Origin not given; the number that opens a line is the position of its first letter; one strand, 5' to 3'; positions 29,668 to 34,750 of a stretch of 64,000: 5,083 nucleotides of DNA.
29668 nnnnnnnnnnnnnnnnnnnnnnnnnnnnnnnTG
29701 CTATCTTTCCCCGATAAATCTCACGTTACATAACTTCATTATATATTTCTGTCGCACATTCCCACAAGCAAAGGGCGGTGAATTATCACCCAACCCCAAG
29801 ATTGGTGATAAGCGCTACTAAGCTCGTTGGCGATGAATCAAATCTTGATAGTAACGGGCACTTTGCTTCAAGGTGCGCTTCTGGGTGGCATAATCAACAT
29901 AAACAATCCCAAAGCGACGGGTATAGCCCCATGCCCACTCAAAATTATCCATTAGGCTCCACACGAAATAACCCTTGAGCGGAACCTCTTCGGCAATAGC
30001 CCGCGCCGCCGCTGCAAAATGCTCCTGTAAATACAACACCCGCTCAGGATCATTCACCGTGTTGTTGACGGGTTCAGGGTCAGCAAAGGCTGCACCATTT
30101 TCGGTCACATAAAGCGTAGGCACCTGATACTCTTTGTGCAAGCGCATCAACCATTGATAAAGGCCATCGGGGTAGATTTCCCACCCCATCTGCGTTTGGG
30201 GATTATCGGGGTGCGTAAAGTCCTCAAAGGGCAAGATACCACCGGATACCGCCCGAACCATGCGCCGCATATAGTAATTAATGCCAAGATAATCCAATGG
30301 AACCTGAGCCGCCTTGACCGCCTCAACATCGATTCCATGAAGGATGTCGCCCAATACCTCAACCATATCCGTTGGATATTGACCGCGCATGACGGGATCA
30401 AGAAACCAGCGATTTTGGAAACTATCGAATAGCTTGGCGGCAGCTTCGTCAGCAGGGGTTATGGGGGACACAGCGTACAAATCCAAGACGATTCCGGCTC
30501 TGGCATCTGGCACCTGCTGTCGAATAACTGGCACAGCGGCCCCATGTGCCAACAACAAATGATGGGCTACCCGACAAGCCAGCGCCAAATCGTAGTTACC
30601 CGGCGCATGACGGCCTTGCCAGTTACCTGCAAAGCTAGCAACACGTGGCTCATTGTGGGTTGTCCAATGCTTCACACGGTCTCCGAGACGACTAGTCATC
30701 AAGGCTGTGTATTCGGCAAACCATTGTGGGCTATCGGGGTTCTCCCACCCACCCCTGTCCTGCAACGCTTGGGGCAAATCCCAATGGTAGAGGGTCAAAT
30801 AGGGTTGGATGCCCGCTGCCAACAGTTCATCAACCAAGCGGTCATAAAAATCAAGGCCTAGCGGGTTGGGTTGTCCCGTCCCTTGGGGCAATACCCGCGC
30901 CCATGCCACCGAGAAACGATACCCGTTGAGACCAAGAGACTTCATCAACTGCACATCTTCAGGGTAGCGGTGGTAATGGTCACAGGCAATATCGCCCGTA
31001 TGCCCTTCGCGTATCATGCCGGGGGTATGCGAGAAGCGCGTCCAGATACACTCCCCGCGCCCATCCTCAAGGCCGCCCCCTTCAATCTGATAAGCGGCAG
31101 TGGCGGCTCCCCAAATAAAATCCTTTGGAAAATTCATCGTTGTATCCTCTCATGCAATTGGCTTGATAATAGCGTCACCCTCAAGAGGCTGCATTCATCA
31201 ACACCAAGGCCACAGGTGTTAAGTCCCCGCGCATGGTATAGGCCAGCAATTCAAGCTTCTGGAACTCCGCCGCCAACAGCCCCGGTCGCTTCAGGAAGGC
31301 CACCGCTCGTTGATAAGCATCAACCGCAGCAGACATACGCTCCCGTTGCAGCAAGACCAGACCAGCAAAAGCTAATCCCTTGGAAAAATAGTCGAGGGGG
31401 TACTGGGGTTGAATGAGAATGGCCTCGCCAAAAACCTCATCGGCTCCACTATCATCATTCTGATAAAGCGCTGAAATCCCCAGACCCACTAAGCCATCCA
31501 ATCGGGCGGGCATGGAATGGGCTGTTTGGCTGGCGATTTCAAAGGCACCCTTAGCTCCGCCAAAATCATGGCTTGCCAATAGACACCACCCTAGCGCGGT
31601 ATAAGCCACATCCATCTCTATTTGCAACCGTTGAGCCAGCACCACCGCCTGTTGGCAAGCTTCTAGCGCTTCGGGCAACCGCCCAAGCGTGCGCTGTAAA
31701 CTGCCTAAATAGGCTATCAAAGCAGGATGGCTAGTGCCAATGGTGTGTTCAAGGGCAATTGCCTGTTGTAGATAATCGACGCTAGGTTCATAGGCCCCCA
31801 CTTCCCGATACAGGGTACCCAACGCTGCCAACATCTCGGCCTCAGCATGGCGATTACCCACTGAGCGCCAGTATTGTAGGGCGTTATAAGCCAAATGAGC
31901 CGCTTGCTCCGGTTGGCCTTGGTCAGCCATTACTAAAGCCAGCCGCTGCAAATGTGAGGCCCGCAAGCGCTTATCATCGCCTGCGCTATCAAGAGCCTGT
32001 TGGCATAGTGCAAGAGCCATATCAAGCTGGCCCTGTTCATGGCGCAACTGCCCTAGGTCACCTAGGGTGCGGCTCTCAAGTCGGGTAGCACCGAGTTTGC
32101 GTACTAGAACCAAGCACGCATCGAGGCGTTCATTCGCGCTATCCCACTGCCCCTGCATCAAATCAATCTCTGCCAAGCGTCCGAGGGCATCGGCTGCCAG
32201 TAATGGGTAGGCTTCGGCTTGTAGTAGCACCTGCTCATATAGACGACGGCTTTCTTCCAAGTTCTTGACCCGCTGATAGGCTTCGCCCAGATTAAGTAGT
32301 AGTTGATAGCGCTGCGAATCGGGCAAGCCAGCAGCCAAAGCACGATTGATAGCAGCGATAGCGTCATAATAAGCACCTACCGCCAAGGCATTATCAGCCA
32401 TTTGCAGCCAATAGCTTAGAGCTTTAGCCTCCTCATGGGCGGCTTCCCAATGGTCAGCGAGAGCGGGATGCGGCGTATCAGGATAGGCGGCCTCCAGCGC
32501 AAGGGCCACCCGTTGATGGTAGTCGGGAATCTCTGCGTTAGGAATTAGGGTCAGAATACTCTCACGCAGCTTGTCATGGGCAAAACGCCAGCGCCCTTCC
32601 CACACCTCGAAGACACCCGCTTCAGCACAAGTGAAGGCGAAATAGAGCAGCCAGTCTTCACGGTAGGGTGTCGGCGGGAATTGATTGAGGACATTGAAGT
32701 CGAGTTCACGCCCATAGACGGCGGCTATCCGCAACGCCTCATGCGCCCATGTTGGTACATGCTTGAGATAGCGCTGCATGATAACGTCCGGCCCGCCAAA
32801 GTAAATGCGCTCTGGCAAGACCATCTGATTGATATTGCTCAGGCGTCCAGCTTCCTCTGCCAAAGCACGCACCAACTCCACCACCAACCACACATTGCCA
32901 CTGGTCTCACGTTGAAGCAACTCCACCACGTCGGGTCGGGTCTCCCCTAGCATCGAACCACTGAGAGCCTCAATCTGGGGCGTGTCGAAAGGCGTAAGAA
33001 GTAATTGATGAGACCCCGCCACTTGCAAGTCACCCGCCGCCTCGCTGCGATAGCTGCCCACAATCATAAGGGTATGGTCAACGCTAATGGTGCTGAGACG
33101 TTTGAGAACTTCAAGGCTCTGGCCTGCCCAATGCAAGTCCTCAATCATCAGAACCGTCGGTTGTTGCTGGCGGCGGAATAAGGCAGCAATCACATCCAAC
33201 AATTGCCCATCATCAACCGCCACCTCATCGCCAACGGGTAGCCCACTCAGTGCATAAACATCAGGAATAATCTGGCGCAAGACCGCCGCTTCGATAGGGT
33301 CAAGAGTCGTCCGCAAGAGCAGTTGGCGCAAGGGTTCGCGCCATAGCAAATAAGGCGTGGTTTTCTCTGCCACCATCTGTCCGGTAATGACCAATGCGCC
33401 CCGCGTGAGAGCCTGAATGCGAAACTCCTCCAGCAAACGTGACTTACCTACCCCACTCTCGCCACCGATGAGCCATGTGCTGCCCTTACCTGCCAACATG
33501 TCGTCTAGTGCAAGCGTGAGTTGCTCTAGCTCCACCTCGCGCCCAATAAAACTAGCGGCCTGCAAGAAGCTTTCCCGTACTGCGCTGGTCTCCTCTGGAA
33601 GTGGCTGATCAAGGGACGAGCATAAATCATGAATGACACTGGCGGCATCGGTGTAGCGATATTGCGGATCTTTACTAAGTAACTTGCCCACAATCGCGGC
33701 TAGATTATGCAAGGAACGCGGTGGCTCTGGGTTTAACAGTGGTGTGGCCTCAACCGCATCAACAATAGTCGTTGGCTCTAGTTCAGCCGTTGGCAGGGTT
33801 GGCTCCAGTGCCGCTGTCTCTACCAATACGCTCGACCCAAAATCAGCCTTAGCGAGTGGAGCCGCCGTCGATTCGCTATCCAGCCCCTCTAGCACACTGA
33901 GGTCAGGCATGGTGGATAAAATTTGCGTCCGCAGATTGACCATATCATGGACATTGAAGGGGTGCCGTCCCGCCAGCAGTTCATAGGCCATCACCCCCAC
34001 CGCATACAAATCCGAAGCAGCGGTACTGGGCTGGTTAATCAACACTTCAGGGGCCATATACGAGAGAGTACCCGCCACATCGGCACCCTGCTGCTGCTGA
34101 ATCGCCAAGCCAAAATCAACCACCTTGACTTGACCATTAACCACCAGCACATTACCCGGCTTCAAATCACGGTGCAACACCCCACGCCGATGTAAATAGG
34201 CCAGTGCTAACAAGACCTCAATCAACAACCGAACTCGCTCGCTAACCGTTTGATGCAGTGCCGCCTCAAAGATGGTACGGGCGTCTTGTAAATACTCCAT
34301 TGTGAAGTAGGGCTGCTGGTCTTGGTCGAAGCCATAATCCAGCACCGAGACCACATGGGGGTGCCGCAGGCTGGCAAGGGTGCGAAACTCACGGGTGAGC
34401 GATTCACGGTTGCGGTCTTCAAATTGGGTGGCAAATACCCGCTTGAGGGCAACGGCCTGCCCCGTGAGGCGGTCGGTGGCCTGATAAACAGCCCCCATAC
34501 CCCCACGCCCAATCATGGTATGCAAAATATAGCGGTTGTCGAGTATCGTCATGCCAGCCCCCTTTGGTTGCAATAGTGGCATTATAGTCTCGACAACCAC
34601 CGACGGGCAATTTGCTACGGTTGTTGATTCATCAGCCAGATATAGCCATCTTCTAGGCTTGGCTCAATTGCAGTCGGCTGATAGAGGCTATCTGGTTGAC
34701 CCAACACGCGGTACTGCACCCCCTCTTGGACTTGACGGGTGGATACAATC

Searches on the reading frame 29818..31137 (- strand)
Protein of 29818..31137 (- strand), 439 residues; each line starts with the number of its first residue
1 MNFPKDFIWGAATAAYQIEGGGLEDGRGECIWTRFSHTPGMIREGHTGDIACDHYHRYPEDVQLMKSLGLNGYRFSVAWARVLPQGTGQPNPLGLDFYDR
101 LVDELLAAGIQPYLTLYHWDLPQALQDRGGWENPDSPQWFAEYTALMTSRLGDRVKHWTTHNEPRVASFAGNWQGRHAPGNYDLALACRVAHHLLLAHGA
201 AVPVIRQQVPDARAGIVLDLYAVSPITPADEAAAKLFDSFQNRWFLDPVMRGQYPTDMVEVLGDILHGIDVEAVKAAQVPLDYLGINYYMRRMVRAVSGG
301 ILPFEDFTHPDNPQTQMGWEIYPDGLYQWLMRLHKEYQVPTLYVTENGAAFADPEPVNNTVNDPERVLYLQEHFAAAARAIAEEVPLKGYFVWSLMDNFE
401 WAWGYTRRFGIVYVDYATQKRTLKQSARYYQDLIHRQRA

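Call 54: search_protein_families(library=pfam, proteins=[window:29818-31137:-], max_evalue=0.00001)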
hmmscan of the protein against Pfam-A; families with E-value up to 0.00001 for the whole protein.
window:29818-31137:- (439 aa): 1 family
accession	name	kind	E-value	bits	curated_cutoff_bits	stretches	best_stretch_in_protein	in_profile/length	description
PF00232.24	Glyco_hydro_1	-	3.8e-161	537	22.6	1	2-437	4-451/453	Glycosyl hydrolase family 1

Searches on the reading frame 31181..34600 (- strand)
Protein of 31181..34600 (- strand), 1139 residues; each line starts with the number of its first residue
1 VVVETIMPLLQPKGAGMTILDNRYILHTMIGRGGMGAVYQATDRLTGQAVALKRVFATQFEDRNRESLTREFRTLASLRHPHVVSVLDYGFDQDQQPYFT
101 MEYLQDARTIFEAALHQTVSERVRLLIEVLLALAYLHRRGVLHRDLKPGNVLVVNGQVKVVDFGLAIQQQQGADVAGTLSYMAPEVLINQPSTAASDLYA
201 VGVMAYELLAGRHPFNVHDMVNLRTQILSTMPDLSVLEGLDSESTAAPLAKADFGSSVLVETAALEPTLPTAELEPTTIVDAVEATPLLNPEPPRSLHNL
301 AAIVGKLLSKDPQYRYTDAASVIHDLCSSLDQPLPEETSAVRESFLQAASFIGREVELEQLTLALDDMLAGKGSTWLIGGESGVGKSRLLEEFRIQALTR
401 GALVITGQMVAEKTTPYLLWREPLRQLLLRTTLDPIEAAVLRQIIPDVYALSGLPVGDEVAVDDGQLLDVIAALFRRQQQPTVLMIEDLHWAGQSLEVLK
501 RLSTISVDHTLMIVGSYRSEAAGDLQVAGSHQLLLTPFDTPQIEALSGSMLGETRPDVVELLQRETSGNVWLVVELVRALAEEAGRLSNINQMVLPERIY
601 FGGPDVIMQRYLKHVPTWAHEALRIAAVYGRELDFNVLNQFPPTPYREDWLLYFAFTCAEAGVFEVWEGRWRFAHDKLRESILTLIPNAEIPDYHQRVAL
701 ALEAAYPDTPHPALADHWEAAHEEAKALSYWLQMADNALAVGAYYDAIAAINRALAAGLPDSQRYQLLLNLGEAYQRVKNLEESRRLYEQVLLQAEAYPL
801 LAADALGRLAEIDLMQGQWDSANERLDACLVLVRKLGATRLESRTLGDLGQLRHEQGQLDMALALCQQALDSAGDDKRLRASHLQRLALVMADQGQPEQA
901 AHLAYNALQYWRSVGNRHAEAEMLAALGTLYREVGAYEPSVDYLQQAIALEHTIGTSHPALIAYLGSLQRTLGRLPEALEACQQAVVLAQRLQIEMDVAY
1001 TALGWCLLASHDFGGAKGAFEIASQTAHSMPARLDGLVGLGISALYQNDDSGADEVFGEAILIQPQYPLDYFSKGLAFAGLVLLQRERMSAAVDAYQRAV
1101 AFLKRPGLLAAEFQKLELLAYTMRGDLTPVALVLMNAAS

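Call 54: search_protein_families(library=pfam, proteins=[window:31181-34600:-], max_evalue=0.00001)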
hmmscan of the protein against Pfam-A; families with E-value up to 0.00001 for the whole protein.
window:31181-34600:- (1139 aa): 11 families
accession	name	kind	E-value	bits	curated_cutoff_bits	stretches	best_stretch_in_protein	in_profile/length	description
PF00069.31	Pkinase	-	3.5e-50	171.3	31.7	1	26-319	3-254/263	Protein kinase domain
PF07714.23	PK_Tyr_Ser-Thr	-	1.2e-28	100.6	23.1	1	26-223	3-213/258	Protein tyrosine and serine/threonine kinase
PF13424.12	TPR_12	-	1.8e-23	82.9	30.1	2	883-950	5-74/77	Tetratricopeptide repeat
PF13191.12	AAA_16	-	6.6e-21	76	32.6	1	351-505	2-158/167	AAA ATPase domain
PF07719.23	TPR_2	-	1.5e-14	53.2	27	0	767-794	3-30/34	Tetratricopeptide repeat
PF00515.34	TPR_1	-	5.7e-13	48.5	27.8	0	844-871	2-29/34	Tetratricopeptide repeat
PF17874.7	TPR_MalT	-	3.5e-09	36.8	45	0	888-991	8-112/336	MalT-like TPR region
PF13176.12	TPR_7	-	5.9e-09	35.8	27.9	0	768-795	2-29/36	Tetratricopeptide repeat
PF13374.12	TPR_10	-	6.6e-09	35.9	27.5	0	922-959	3-41/42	Tetratricopeptide repeat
PF13181.12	TPR_8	-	1.3e-06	28.5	25.7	0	766-792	2-28/34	Tetratricopeptide repeat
PF13414.12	TPR_11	-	8.6e-06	25.8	26.8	0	1080-1101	1-22/42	TPR repeat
